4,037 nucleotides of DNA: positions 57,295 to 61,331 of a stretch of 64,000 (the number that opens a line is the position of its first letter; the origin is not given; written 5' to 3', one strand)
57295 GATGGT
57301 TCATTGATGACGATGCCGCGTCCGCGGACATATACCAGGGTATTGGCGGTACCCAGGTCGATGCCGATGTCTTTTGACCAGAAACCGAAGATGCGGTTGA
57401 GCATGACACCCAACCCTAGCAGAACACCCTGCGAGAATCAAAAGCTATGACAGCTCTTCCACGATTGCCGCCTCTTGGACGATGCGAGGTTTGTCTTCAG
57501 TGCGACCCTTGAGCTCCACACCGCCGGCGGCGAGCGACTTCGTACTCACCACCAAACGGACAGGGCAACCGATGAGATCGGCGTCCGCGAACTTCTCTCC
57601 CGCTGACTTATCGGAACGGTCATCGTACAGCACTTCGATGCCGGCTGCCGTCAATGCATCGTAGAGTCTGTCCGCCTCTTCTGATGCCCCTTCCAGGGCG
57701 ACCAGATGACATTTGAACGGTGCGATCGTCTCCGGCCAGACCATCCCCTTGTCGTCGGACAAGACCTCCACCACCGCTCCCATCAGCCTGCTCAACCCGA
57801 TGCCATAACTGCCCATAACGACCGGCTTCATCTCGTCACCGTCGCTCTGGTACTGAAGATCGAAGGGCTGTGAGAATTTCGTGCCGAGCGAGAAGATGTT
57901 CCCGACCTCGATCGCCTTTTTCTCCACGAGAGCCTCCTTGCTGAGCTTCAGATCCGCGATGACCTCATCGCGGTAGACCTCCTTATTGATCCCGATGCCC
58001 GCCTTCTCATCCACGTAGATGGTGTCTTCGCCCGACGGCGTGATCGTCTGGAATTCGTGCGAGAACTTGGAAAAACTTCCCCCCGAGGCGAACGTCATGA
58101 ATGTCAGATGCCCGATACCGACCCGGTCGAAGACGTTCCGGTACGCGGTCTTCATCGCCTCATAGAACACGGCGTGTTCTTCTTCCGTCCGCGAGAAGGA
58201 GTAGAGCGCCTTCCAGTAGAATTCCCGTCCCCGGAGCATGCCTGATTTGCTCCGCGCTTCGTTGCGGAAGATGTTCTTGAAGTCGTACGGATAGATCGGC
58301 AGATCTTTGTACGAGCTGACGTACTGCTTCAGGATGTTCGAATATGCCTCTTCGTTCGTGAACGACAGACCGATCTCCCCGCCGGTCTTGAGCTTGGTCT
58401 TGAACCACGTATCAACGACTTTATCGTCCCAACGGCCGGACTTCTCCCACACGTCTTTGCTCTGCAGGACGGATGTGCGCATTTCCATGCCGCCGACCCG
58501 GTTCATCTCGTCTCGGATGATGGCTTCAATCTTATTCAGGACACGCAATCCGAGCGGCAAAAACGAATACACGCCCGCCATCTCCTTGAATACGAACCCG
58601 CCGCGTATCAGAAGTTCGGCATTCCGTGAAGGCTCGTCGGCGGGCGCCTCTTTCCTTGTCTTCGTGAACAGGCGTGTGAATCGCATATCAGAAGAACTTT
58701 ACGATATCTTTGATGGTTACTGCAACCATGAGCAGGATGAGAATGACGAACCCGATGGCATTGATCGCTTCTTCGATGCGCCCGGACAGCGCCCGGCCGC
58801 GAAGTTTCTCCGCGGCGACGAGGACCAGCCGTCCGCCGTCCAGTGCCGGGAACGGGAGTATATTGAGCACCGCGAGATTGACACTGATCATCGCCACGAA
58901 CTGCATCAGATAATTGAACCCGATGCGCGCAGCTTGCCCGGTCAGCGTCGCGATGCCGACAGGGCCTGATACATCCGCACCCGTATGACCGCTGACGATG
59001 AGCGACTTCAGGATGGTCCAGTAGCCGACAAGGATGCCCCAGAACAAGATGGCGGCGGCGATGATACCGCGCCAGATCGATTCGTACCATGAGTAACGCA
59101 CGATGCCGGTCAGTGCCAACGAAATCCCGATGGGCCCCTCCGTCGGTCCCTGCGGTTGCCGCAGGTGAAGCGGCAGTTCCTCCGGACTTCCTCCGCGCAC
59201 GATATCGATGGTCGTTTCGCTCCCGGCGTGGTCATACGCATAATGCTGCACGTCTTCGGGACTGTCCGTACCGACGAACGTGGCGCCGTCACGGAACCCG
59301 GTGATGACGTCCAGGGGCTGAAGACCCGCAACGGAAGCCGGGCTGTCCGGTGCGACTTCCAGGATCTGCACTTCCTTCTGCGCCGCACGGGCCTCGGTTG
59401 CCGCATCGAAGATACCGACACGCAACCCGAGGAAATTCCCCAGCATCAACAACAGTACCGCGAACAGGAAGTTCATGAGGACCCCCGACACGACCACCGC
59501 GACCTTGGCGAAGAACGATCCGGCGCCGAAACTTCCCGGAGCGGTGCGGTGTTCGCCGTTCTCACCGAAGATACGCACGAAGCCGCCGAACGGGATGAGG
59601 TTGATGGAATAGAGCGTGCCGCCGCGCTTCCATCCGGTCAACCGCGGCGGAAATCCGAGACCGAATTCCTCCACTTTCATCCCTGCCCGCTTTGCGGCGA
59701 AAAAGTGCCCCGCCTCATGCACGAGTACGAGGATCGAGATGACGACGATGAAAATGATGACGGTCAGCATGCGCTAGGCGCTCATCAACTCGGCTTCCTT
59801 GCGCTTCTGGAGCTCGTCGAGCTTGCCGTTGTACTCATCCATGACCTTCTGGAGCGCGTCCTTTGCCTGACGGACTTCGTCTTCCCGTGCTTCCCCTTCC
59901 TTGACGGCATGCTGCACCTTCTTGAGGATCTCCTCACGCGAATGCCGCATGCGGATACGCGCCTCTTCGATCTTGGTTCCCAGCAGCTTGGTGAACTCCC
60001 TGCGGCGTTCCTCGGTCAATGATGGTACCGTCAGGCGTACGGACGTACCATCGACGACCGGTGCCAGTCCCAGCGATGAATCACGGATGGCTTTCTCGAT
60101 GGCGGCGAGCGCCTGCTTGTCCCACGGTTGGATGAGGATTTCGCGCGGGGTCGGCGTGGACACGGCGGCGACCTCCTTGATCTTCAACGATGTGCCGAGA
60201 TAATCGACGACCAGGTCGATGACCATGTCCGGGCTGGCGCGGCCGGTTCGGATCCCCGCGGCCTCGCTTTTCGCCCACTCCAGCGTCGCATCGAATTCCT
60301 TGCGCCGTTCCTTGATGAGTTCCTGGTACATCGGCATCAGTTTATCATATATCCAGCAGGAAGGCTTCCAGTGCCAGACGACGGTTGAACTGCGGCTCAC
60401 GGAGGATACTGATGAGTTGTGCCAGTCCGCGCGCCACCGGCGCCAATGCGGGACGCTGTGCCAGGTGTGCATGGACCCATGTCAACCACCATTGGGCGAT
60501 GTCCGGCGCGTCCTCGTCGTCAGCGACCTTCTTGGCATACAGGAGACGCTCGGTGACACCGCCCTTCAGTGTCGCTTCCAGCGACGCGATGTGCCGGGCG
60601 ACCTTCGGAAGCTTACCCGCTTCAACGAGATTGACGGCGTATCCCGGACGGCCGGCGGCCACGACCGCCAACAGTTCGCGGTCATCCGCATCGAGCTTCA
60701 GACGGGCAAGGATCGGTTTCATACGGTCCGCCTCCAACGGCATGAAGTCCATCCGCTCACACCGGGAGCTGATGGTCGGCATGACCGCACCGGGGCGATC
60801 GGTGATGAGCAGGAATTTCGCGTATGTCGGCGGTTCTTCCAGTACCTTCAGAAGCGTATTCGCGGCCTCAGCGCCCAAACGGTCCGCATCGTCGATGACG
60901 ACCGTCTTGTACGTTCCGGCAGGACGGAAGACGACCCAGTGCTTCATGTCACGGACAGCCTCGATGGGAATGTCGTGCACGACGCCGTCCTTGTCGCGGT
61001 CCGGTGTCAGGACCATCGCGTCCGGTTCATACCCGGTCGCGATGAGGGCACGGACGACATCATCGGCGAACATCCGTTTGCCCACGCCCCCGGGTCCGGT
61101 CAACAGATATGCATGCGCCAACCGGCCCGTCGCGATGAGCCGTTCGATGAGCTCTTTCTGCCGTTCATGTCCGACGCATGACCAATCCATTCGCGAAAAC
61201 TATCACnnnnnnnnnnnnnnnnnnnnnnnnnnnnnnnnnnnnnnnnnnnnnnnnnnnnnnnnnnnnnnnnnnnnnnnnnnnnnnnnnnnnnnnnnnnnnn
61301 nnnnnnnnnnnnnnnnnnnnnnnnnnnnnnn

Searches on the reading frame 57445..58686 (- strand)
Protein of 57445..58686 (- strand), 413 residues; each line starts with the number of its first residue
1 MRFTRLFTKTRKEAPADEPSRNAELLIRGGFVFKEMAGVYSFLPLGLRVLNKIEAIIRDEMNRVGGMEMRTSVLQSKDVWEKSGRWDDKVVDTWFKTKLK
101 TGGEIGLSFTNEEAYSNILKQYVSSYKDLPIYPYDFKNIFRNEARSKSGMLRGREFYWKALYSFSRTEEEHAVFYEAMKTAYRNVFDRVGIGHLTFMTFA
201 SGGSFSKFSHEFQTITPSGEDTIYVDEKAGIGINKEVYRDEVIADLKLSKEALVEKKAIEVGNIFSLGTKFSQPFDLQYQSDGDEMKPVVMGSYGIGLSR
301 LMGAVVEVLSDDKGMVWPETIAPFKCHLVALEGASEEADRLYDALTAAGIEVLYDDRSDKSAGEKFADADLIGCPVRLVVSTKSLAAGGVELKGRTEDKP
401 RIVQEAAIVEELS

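Call 21: search_protein_families(library=pfam, proteins=[window:57445-58686:-], max_evalue=0.00001)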
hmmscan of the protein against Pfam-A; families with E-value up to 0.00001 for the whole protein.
window:57445-58686:- (413 aa): 2 families
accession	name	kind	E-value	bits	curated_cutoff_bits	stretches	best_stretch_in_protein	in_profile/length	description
PF00587.30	tRNA-synt_2b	-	1.3e-24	87.7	29.3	1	97-308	3-178/179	tRNA synthetase class II core domain (G, H, P, S and T)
PF03129.25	HGTP_anticodon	-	1.3e-13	51.3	21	1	334-407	14-86/94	Anticodon binding domain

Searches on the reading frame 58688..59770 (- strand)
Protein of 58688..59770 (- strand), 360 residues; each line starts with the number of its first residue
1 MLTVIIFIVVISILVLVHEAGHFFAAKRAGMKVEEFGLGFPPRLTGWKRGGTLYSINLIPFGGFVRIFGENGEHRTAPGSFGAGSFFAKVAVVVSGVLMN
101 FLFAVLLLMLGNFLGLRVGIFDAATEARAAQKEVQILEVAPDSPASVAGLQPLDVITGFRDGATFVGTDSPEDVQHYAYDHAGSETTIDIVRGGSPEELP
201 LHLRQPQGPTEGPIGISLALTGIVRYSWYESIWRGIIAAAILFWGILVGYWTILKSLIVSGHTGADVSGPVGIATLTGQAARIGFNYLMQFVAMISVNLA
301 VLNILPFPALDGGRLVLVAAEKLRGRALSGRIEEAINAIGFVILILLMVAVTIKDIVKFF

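Call 21: search_protein_families(library=pfam, proteins=[window:58688-59770:-], max_evalue=0.00001)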
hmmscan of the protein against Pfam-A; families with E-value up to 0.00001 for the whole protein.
window:58688-59770:- (360 aa): 1 family
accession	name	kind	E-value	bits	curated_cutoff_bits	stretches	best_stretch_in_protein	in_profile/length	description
PF02163.28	Peptidase_M50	-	9.4e-57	192.3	27.2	1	7-347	2-221/221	Peptidase family M50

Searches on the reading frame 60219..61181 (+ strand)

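Call 69: search_protein_families(library=pfam, proteins=[window:60219-61181:+], max_evalue=0.01)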
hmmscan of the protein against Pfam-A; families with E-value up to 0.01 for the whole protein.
window:60219-61181:+ (320 aa): 1 family
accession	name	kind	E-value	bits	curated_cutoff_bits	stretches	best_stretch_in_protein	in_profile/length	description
PF16055.10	DUF4798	-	0.0075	16.7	27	0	187-219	28-60/100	Domain of unknown function (DUF4798)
